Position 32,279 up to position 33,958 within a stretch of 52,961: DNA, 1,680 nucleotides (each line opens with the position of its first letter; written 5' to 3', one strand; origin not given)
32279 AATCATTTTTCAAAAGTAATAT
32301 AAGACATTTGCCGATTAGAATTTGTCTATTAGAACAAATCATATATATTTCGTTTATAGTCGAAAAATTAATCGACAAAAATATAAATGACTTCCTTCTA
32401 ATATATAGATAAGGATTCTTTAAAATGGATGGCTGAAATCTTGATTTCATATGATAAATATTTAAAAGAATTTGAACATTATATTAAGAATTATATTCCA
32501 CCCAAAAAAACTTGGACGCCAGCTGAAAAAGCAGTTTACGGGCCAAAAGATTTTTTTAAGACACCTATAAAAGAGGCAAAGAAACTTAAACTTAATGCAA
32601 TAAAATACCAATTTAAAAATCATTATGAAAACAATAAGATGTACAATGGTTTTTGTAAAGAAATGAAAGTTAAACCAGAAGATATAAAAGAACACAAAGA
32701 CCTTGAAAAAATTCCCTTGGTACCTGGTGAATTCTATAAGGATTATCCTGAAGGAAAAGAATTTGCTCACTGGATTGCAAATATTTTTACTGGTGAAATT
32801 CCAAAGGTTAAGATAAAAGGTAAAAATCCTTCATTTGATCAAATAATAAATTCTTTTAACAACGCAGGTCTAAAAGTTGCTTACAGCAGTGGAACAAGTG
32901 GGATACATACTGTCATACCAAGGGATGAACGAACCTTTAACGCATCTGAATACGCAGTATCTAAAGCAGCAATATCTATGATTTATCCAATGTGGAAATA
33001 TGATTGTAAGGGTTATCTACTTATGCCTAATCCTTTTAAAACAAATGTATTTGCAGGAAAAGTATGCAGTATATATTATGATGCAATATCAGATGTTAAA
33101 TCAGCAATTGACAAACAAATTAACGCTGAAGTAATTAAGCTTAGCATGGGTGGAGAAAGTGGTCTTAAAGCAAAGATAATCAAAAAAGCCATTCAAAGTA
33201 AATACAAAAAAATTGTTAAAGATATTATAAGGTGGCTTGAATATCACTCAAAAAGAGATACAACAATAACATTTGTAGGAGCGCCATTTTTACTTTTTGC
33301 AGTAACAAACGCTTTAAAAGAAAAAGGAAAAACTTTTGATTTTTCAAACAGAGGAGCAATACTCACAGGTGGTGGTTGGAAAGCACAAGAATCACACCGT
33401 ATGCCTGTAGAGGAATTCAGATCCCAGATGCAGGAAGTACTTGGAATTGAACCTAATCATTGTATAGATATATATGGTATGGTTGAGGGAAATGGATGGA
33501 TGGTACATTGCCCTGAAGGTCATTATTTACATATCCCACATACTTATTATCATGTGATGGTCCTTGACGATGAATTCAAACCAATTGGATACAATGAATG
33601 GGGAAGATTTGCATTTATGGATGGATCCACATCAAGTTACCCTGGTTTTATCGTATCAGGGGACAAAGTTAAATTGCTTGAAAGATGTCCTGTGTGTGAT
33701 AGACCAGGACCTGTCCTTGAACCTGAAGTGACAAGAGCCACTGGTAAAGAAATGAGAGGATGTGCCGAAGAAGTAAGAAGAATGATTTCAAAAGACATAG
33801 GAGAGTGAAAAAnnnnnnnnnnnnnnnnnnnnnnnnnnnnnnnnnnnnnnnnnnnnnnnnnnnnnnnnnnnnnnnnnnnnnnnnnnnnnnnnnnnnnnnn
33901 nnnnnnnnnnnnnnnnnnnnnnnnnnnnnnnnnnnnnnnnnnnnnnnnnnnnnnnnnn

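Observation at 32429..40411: Five-gene operon: LuxE-like adenylating enzyme, transglutaminase-like protein, non-canonical Nramp-like permease, 1080-aa membrane protein and orphan E2-type acyltransferase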

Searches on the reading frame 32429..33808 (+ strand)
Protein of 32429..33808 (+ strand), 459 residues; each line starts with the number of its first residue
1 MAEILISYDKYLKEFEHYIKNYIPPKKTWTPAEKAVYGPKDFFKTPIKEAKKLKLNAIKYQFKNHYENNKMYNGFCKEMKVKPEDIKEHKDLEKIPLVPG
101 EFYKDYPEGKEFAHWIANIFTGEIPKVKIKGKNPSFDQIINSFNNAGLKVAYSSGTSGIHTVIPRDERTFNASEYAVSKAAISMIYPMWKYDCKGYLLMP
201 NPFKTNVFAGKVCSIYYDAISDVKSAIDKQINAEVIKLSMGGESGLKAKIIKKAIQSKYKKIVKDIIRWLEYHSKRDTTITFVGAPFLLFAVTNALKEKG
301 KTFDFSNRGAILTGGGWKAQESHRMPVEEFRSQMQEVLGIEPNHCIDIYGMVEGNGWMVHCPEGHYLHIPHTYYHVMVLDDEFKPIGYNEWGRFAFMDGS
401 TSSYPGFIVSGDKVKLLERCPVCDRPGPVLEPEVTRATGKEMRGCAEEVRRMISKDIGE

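Call 4: search_protein_families(library=pfam, proteins=[window:32429-33808:+], max_evalue=0.1)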
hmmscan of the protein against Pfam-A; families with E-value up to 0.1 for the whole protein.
window:32429-33808:+ (459 aa): 2 families
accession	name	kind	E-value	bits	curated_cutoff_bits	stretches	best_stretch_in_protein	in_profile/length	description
PF04443.18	LuxE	-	2.6e-30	106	24.9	2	274-449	204-386/391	Acyl-protein synthetase, LuxE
PF16787.10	NDC10_II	-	0.03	13.8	26.3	1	85-121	127-163/317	Centromere DNA-binding protein complex CBF3 subunit, domain 2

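Call 5: search_protein_families(library=ncbifam, proteins=[window:32429-33808:+], max_evalue=0.1)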
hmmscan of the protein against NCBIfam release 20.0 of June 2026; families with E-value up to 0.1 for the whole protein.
window:32429-33808:+ (459 aa): 5 families
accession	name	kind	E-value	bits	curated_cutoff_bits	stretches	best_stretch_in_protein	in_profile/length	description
NF052244.1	LCFA_lig_LuxE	equivalog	2.3e-26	92.7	550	2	266-451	180-364/367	long-chain-fatty-acid--protein ligase LuxE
TIGR03335.1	F390_ftsA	equivalog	5.3e-08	32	458.7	1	55-105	19-69/445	coenzyme F390 synthetase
TIGR02155.1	PA_CoA_ligase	equivalog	1.9e-07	30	646.3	1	46-99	4-57/422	phenylacetate--CoA ligase PaaK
NF041878.1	paak_haloarch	equivalog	0.00033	19.3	700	1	48-109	11-73/427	phenylacetate--CoA ligase PaaK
NF053551.1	FlxY_rubin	equivalog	0.035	12.9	520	1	47-98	6-57/424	flexirubin biosynthesis putative acyl-CoA ligase FlxY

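Call 9: find_encoding_contigs(protein=window:32429-33808:+, flank=10000, max_places=6)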
Protein window:32429-33808:+ (459 aa): no gene with exactly this product is on record in the collection.

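Call 10: find_homologous_proteins(query=window:32429-33808:+)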
Query window:32429-33808:+ (459 aa): 742 proteins with E <= 0.001 among 8000 candidates; the best 120 are listed.
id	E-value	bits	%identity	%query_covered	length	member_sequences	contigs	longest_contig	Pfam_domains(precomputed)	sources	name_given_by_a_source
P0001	0.0e+0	1077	100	100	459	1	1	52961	PF04443.18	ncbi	-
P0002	7.7e-275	930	83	100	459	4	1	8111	PF04443.18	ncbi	-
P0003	4.2e-255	865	77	99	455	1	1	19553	PF04443.18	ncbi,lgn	-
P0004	3.6e-242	822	74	99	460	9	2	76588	PF04443.18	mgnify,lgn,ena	mgnify:CR=1 FL=1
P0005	6.3e-242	822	73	99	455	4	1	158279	PF04443.18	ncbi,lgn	-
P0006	1.4e-239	814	72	99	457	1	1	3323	PF04443.18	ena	-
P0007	1.5e-239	814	72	98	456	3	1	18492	PF04443.18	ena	-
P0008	2.7e-238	810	75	96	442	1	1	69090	PF04443.18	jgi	-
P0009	1.3e-237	807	72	99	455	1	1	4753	PF04443.18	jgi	jgi:phenylacetate-coenzyme A ligase PaaK-like adenylate-forming protein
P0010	7.1e-237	805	73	96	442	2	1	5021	PF04443.18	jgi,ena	-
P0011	2.7e-235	800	73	96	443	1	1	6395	PF04443.18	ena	-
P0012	4.4e-234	796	72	99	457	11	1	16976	PF04443.18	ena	-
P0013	4.6e-233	792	71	99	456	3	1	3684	PF04443.18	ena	-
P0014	2.6e-232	790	71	99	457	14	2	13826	PF04443.18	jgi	jgi:phenylacetate-coenzyme A ligase PaaK-like adenylate-forming protein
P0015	5.8e-232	789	71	99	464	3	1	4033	PF04443.18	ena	-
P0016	1.3e-230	784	70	100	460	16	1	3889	PF04443.18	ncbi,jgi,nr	ncbi:MAG TPA: hypothetical protein ENI36_03595 [Thermoplasmatales archaeon]|nr:hypothetical protein 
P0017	2.1e-229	780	69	100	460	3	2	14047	PF04443.18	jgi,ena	-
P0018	6.1e-229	779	69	100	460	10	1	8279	PF04443.18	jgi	-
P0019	1.0e-228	778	68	99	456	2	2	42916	PF04443.18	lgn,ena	-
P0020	2.4e-228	777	70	99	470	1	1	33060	PF04443.18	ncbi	-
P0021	5.7e-228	776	68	100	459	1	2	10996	PF04443.18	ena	-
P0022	3.5e-226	770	69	98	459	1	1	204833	PF04443.18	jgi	jgi:phenylacetate-coenzyme A ligase PaaK-like adenylate-forming protein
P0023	2.9e-225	767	69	99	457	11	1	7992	PF04443.18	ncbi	-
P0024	5.6e-225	766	68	99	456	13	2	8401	PF04443.18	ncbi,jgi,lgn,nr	ncbi:MAG: hypothetical protein BV457_03225 [Thermoplasmata archaeon M9B1D]|nr:MAG: hypothetical prot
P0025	2.8e-222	757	69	98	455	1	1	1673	PF04443.18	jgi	jgi:hypothetical protein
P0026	6.7e-222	756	68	99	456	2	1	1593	PF04443.18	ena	-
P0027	6.1e-219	746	65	99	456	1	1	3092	PF04443.18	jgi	jgi:hypothetical protein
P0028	6.4e-219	746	67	99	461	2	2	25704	PF04443.18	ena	-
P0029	8.4e-219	745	68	99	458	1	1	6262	PF04443.18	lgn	-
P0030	1.7e-218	744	67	99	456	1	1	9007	PF04443.18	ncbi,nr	ncbi:MAG: hypothetical protein MUO82_06055 [Candidatus Thermoplasmatota archaeon]|nr:hypothetical pr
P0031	5.8e-218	743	66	99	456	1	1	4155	PF04443.18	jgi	jgi:hypothetical protein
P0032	3.7e-217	740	65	99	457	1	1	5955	PF04443.18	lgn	-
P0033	3.9e-217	740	65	99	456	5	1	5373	PF04443.18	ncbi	-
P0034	1.3e-215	735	65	99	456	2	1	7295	PF04443.18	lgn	-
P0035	1.4e-214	731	64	99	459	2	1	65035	PF04443.18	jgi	jgi:hypothetical protein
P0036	7.9e-214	729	64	100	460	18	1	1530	PF04443.18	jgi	jgi:long-chain-fatty-acid---luciferin-component ligase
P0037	8.8e-213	726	64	99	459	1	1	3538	PF04443.18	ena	-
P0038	1.0e-212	725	65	99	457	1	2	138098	PF04443.18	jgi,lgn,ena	-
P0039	3.3e-212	724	63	99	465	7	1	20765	PF04443.18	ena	-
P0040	2.5e-211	721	65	99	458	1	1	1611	PF04443.18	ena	-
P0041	4.7e-211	720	64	99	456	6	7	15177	PF04443.18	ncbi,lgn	-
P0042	1.5e-209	715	62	99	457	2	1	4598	PF04443.18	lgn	-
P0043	1.5e-209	715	62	99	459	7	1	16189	PF04443.18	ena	-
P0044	1.1e-208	712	62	100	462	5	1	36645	PF04443.18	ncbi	-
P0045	2.6e-208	711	63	99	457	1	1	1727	PF04443.18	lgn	-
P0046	3.0e-208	711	63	99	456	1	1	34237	PF04443.18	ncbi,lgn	-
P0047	3.1e-208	711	63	99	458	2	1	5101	PF04443.18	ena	-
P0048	3.2e-206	704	61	99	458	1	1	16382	PF04443.18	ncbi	ncbi:MAG: hypothetical protein V5A64_05070 [Candidatus Thermoplasmatota archaeon]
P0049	4.1e-206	704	63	98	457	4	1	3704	PF04443.18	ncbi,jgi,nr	ncbi:MAG: hypothetical protein J7L32_02415 [Thermoplasmata archaeon]|nr:hypothetical protein [Thermo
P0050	9.4e-206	702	62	99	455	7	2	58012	PF04443.18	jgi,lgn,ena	-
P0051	2.6e-205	701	61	99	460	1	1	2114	PF04443.18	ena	-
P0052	3.6e-203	694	61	99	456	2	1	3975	PF04443.18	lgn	-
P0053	1.1e-202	692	62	98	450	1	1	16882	PF04443.18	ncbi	ncbi:MAG: hypothetical protein V5A68_00915 [Candidatus Thermoplasmatota archaeon]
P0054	2.5e-202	691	61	99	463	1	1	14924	PF04443.18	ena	-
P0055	4.0e-202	690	61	99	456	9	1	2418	PF04443.18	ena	-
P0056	5.8e-201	687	60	99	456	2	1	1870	PF04443.18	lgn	-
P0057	2.7e-200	684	60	99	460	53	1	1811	PF04443.18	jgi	-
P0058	1.4e-199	682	60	98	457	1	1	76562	PF04443.18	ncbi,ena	-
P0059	2.0e-199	681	60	98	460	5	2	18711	PF04443.18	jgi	jgi:hypothetical protein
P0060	1.0e-198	679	60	98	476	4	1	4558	PF04443.18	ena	-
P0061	1.0e-198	679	60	98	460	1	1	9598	PF04443.18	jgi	jgi:hypothetical protein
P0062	1.1e-198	679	69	85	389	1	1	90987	PF04443.18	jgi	jgi:phenylacetate-coenzyme A ligase PaaK-like adenylate-forming protein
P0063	1.4e-198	679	60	98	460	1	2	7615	PF04443.18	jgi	jgi:hypothetical protein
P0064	1.6e-198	679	60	98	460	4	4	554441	PF04443.18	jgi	jgi:hypothetical protein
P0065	3.2e-198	678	59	99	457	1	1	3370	PF04443.18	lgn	-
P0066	3.3e-198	677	59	98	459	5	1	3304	PF04443.18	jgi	jgi:hypothetical protein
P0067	3.3e-198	677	60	98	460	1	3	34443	PF04443.18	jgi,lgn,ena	jgi:hypothetical protein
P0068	3.5e-198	677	60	98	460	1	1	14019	PF04443.18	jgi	jgi:hypothetical protein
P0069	4.0e-198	677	60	98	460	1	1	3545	PF04443.18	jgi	jgi:hypothetical protein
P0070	4.6e-198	677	60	98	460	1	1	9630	PF04443.18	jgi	jgi:hypothetical protein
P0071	4.9e-198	677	71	85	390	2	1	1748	PF04443.18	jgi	jgi:hypothetical protein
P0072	9.4e-198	676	58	99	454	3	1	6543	PF04443.18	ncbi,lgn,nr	ncbi:MAG: hypothetical protein U9R21_00030 [Candidatus Thermoplasmatota archaeon]|nr:hypothetical pr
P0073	1.1e-197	676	60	99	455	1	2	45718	PF04443.18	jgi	jgi:hypothetical protein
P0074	1.2e-197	676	60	98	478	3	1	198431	PF04443.18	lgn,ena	-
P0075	1.4e-197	675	59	99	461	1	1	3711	PF04443.18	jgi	jgi:hypothetical protein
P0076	1.4e-197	675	59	99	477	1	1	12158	PF04443.18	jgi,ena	-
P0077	1.8e-197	675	59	99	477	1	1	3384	PF04443.18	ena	-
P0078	2.3e-197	675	59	98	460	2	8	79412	PF04443.18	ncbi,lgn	-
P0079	2.7e-197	674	60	98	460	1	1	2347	PF04443.18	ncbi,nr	ncbi:MAG: hypothetical protein MUO73_08735 [Thermoplasmata archaeon]|nr:hypothetical protein [Thermo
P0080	2.8e-197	674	60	98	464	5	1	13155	PF04443.18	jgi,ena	-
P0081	5.9e-197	673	59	99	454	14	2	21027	PF04443.18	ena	-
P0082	8.1e-197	673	59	99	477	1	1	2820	PF04443.18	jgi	-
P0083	9.4e-197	673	60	98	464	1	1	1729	PF04443.18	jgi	jgi:hypothetical protein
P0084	9.7e-197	673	58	98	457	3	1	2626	PF04443.18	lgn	-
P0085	1.9e-196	672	59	98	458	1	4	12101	PF04443.18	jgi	jgi:phenylacetate-coenzyme A ligase PaaK-like adenylate-forming protein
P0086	2.2e-196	671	59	98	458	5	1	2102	PF04443.18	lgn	-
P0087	2.4e-196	671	59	98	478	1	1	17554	PF04443.18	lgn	-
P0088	2.4e-196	671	59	98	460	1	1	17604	PF04443.18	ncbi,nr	ncbi:MAG: hypothetical protein IMZ43_07040 [Thermoplasmata archaeon]|nr:hypothetical protein [Thermo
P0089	2.9e-196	671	59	98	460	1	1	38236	PF04443.18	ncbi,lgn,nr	ncbi:MAG: hypothetical protein JXA00_06485 [Candidatus Thermoplasmatota archaeon]|nr:hypothetical pr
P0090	5.6e-196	670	58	99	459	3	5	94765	PF04443.18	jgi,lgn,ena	jgi:hypothetical protein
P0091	1.3e-195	669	59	98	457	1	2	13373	PF04443.18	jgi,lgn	jgi:hypothetical protein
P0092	1.6e-195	669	58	99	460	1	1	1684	PF04443.18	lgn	-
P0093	1.7e-195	669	58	99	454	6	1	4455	PF04443.18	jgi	jgi:hypothetical protein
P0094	1.8e-195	668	58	98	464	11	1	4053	PF04443.18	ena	-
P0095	3.8e-195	667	58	98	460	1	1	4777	PF04443.18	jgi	jgi:phenylacetate-coenzyme A ligase PaaK-like adenylate-forming protein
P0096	5.7e-195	667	58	99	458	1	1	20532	PF04443.18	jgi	jgi:phenylacetate-coenzyme A ligase PaaK-like adenylate-forming protein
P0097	1.1e-194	666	59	98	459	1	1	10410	PF04443.18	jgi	jgi:phenylacetate-coenzyme A ligase PaaK-like adenylate-forming protein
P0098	1.4e-194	666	58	99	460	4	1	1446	PF04443.18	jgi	jgi:hypothetical protein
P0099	1.4e-194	666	58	98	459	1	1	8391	PF04443.18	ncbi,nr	ncbi:MAG: hypothetical protein NTZ75_07620 [Euryarchaeota archaeon]|nr:hypothetical protein [Euryarc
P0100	1.5e-194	665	58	98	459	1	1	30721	PF04443.18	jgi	jgi:hypothetical protein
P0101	1.6e-194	665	56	99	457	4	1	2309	PF04443.18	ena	-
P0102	1.8e-194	665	58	98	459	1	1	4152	PF04443.18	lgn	-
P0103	2.0e-194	665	58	98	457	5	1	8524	PF04443.18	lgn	-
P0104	2.3e-194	665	58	98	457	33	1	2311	PF04443.18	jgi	jgi:hypothetical protein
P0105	3.3e-194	664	58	99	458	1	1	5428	PF04443.18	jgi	jgi:hypothetical protein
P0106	8.1e-194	663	58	98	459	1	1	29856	PF04443.18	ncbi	ncbi:MAG: hypothetical protein V1726_07390 [Methanobacteriota archaeon]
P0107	1.5e-193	662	57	99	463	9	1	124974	PF04443.18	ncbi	-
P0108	2.3e-193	662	56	99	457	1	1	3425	PF04443.18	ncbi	-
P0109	5.3e-193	660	58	99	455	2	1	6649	PF04443.18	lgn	-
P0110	5.5e-193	660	58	99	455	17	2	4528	PF04443.18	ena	-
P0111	5.8e-193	660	57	98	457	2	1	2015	PF04443.18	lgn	-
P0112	9.0e-193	660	58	98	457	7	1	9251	PF04443.18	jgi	jgi:long-chain-fatty-acid---luciferin-component ligase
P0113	1.9e-192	658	56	98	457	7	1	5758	PF04443.18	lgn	-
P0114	2.1e-192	658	57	98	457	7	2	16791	PF04443.18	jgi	-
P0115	2.4e-192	658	58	99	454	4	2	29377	PF04443.18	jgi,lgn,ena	-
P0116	3.2e-192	658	57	98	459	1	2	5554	PF04443.18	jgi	jgi:hypothetical protein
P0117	3.3e-192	658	58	99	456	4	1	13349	PF04443.18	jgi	jgi:phenylacetate-coenzyme A ligase PaaK-like adenylate-forming protein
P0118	3.6e-192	658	57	99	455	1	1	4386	PF04443.18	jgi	jgi:long-chain-fatty-acid---luciferin-component ligase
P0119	5.6e-192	657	56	99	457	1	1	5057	PF04443.18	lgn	-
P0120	6.1e-192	657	57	99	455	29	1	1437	PF04443.18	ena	-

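Call 11: find_encoding_contigs(protein=P0064, flank=10000, max_places=2)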
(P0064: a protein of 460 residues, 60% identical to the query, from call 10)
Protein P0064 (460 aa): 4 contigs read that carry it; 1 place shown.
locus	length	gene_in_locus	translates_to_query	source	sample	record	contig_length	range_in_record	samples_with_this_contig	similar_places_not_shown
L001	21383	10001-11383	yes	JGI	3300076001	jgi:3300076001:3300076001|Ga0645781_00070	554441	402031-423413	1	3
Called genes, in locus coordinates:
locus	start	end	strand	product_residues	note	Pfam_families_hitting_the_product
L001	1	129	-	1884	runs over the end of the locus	-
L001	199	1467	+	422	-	PF00753:Lactamase_B, PF19583:ODP, PF12706:Lactamase_B_2 (weak), PF00258:Flavodoxin_1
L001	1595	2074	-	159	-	PF22769:DCD, PF00692:dUTPase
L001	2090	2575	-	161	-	PF00160:Pro_isomerase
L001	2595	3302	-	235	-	PF00160:Pro_isomerase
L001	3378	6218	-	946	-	PF17957:Big_7 (weak)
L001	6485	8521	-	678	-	PF00246:Peptidase_M14, PF13620:CarboxypepD_reg (weak), PF18911:PKD_4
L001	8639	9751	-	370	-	PF05559:DUF763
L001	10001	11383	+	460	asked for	PF04443:LuxE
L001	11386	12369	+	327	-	PF01841:Transglut_core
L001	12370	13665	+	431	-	PF01566:Nramp (weak)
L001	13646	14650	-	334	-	PF01073:3Beta_HSD, PF01370:Epimerase, PF02719:Polysacc_synt_2, PF04321:RmlD_sub_bind, PF05368:NmrA, PF13460:NAD_binding_10, PF16363:GDP_Man_Dehyd, PF07993:NAD_binding_4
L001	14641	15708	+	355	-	PF01841:Transglut_core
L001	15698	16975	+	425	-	PF00083:Sugar_tr, PF07690:MFS_1, PF00083:Sugar_tr, PF07690:MFS_1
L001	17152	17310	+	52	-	-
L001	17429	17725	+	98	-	PF04242:DUF424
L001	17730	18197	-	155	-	PF01927:Mut7-C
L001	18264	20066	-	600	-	PF05048:NosD, PF13229:Beta_helix, PF17957:Big_7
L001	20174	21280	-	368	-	PF02073:Peptidase_M29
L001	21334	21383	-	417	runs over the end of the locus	PF01037:AsnC_trans_reg (weak)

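Call 12: find_encoding_contigs(protein=P0022, flank=10000, max_places=2)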
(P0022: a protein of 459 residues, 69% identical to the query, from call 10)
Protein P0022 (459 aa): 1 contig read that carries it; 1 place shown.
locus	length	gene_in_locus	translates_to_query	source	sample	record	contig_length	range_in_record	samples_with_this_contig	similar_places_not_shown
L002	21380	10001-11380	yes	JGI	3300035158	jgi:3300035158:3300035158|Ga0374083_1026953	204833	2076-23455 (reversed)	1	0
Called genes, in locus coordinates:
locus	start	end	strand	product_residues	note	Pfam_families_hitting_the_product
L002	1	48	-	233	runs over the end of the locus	PF12844:HTH_19 (weak), PF01381:HTH_3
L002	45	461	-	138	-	PF12172:zf-ChsH2, PF01796:OB_ChsH2_C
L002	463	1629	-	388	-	PF00108:Thiolase_N, PF22691:Thiolase_C_1, PF02803:Thiolase_C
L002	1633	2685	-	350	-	PF08541:ACP_syn_III_C (weak)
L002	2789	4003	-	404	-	-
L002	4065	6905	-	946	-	PF00270:DEAD, PF04851:ResIII, PF00271:Helicase_C, PF19306:WHD_Lhr, PF08494:DEAD_assoc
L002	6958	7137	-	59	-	-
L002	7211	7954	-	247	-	PF00149:Metallophos, PF12850:Metallophos_2 (faint)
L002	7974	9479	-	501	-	PF03853:YjeF_N, PF01256:Carb_kinase, PF08543:Phos_pyr_kin (faint), PF02110:HK (weak)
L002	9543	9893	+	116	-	PF01849:NAC, PF19026:UBA_HYPK (weak)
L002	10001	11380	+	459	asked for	PF04443:LuxE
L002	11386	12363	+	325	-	PF01841:Transglut_core (weak)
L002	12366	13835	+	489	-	-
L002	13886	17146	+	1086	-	-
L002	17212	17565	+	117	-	-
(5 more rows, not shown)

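Call 13: find_encoding_contigs(protein=P0107, flank=10000, max_places=2)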
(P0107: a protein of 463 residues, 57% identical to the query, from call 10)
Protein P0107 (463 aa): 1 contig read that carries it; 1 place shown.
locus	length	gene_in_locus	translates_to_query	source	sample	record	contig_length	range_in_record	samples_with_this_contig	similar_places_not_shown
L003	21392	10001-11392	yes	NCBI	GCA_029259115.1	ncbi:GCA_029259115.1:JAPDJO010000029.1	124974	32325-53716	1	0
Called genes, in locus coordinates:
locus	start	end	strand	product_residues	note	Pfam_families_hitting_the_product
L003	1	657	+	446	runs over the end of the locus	-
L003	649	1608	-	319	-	PF03215:Rad17 (weak), PF05496:RuvB_N (weak), PF13177:DNA_pol3_delta2, PF00004:AAA, PF21960:RCF1-5-like_lid (weak), PF25361:AAA_lid_RFC1, PF16193:AAA_assoc_2 (weak), PF08542:Rep_fac_C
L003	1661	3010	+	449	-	PF02347:GDC-P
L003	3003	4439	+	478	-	PF02347:GDC-P, PF00266:Aminotran_5, PF21478:GcvP2_C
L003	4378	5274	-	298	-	-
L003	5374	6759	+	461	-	PF04443:LuxE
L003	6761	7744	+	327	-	PF01841:Transglut_core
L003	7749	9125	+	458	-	PF04443:LuxE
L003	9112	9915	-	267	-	PF01925:TauE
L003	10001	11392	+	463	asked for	PF04443:LuxE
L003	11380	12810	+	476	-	PF01566:Nramp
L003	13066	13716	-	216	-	PF01209:Ubie_methyltran, PF13489:Methyltransf_23 (weak), PF05175:MTS, PF08241:Methyltransf_11, PF08242:Methyltransf_12, PF13649:Methyltransf_25, PF13847:Methyltransf_31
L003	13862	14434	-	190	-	PF14512:TM1586_NiRdase (faint), PF00881:Nitroreductase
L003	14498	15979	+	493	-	-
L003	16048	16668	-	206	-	-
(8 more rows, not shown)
